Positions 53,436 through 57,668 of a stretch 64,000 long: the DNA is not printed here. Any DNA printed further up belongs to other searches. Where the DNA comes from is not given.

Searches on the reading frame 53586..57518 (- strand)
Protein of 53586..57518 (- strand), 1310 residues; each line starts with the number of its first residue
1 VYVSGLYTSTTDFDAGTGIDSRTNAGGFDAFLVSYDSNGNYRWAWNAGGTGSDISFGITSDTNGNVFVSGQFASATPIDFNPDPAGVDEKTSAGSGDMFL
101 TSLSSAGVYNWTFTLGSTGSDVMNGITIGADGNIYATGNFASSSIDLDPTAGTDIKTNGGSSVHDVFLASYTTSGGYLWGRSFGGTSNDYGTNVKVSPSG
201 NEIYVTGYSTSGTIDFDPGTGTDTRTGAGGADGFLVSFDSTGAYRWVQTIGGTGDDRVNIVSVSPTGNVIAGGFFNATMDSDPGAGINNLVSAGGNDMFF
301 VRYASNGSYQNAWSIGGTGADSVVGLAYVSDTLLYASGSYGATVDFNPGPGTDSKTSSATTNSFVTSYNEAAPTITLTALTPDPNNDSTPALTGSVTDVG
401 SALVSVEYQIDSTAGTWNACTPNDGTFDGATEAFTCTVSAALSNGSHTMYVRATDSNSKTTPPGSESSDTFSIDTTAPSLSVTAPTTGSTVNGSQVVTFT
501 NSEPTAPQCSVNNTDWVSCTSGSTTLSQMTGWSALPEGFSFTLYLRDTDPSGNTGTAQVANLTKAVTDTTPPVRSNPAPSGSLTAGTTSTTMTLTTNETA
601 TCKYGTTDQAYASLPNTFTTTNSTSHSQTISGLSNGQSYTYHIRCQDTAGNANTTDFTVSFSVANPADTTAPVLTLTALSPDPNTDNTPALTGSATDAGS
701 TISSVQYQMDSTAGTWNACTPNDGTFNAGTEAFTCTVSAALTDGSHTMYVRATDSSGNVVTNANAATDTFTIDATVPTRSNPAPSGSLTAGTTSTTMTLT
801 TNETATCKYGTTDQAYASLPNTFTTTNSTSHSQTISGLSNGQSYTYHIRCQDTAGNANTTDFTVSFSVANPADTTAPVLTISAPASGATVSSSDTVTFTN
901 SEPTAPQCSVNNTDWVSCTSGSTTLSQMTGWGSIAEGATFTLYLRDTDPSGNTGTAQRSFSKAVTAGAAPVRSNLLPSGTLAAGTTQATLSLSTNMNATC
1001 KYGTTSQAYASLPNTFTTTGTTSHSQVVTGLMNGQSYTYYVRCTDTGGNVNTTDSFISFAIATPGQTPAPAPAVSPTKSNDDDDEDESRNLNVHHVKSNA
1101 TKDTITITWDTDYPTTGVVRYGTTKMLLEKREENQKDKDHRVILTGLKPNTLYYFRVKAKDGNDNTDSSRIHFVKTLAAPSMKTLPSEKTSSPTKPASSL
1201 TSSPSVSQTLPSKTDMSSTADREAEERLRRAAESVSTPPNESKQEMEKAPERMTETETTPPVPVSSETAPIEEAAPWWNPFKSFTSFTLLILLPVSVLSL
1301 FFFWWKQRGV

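Call 61: search_protein_families(library=pfam, proteins=[window:53586-57518:-], max_evalue=0.00001)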
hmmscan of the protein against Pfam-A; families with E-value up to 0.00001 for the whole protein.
window:53586-57518:- (1310 aa): 4 families
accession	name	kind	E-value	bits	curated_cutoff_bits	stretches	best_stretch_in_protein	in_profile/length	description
PF19077.6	Big_13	-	2.5e-12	47.6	27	0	686-773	26-101/102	Bacterial Ig-like domain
PF16656.11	Pur_ac_phosph_N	-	1.6e-11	45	30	1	1095-1173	5-90/93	Purple acid Phosphatase, N-terminal domain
PF00041.27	fn3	-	3.7e-09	37.1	25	1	1096-1170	8-79/84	Fibronectin type III domain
PF16655.11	PhoD_N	-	2.7e-06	28.3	30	0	1133-1164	52-83/90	PhoD-like phosphatase, N-terminal domain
